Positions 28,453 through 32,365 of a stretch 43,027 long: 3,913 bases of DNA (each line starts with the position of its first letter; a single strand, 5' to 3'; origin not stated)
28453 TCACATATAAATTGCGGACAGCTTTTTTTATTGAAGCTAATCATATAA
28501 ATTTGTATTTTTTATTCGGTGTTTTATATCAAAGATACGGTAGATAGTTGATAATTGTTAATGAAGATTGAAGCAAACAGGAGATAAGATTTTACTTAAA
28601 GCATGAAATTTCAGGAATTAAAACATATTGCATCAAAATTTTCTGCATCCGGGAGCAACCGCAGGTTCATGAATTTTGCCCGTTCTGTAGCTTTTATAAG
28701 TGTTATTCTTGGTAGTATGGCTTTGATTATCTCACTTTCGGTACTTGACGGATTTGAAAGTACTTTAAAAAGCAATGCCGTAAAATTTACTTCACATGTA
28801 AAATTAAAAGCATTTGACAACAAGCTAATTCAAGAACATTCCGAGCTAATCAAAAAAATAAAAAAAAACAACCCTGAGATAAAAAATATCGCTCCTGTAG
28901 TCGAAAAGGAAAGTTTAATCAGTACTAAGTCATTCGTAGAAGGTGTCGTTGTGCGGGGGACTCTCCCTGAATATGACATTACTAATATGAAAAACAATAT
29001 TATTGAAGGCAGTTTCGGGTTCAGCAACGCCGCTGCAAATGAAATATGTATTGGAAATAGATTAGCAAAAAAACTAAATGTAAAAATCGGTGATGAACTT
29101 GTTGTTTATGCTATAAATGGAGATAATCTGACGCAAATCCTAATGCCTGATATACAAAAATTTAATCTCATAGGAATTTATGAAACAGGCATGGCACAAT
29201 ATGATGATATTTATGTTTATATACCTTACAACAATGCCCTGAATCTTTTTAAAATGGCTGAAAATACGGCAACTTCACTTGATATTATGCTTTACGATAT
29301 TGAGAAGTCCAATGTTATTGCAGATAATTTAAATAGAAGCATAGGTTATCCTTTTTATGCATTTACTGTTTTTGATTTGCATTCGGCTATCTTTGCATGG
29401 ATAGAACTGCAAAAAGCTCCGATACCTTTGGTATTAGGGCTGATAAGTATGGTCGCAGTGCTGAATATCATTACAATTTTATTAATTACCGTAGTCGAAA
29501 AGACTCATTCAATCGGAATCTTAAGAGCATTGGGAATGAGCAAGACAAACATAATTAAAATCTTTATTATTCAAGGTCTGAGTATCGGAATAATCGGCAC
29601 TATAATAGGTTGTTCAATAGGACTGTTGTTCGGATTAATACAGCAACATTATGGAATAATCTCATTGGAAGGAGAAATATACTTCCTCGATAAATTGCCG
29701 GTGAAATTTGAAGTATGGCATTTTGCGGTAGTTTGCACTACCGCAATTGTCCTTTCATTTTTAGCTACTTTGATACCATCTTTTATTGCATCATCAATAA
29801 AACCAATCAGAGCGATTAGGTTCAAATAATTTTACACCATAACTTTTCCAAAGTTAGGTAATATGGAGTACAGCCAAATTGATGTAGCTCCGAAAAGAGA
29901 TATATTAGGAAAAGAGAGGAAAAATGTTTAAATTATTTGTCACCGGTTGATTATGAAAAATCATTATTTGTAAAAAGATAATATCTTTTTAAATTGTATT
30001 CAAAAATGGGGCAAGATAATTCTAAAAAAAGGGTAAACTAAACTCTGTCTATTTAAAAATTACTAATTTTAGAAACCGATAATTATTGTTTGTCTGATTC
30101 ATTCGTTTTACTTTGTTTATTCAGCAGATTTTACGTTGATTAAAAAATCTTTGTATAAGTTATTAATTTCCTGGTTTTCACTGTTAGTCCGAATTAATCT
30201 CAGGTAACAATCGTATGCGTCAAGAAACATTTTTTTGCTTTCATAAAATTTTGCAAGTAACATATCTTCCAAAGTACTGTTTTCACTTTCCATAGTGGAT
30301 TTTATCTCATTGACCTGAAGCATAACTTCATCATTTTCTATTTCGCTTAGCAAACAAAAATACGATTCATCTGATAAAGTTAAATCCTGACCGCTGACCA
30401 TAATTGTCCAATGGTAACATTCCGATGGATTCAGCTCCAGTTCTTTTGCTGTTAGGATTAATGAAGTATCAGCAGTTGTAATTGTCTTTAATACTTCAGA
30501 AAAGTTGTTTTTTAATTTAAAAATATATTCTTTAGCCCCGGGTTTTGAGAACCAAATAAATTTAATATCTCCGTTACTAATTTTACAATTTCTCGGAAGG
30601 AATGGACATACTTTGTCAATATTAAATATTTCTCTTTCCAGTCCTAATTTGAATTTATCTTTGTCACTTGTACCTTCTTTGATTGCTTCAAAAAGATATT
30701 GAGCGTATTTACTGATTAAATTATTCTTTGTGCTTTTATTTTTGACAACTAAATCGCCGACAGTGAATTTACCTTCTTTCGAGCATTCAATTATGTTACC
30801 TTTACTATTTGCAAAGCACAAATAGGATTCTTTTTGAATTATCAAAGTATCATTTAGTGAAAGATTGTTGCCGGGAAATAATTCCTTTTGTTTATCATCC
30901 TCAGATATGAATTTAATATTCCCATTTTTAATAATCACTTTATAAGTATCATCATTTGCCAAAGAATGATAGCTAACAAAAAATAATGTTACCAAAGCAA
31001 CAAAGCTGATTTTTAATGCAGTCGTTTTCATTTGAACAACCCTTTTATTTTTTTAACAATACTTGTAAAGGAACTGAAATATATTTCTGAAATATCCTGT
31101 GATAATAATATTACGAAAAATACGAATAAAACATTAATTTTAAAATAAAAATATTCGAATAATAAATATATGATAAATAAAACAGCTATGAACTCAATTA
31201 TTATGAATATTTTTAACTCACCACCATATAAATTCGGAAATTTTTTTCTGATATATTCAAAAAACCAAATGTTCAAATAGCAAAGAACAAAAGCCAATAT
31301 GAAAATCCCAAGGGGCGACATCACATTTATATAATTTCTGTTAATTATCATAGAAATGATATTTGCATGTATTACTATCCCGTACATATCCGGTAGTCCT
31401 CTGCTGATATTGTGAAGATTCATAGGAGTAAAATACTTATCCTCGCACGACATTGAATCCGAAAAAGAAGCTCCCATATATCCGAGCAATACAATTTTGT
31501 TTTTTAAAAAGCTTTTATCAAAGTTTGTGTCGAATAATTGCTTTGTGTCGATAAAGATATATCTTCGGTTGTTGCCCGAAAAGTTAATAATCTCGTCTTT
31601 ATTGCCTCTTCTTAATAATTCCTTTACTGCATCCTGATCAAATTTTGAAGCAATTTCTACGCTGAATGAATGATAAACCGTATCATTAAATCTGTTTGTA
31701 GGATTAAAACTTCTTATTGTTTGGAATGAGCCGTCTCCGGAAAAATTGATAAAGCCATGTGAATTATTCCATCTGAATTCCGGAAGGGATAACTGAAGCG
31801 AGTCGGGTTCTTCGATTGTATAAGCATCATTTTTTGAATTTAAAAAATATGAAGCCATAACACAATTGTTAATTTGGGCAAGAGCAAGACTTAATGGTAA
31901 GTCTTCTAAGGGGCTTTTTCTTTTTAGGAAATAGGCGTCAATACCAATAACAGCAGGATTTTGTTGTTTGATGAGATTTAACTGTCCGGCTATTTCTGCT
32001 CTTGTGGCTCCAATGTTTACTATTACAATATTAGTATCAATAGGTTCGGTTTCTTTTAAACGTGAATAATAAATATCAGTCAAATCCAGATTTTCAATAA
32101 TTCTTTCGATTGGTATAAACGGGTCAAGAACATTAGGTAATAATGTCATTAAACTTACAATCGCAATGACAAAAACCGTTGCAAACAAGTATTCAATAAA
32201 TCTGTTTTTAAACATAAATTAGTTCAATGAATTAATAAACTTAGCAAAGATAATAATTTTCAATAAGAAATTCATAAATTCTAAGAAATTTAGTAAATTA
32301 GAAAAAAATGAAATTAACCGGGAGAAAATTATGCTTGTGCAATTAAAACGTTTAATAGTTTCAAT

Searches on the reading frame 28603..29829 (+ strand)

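Call 42: search_protein_families(library=pfam, max_evalue=0.0001, proteins=[window:28603-29829:+])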
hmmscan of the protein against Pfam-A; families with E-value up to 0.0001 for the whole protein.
window:28603-29829:+ (408 aa): 2 families
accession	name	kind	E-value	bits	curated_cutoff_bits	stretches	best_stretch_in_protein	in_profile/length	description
PF02687.27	FtsX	-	5.7e-16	59.1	25.5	1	277-401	3-120/120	FtsX-like permease C-terminal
PF12704.14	MacB_PCD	-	2.6e-13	51.2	27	1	31-220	5-181/207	MacB-like periplasmic core domain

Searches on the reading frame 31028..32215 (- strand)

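Call 42: search_protein_families(library=pfam, max_evalue=0.0001, proteins=[window:31028-32215:-])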
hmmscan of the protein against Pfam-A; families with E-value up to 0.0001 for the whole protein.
window:31028-32215:- (395 aa): 1 family
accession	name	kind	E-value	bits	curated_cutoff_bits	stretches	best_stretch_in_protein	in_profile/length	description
PF05226.16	CHASE2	-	1.5e-20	74.3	26.3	1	71-312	53-252/257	CHASE2 domain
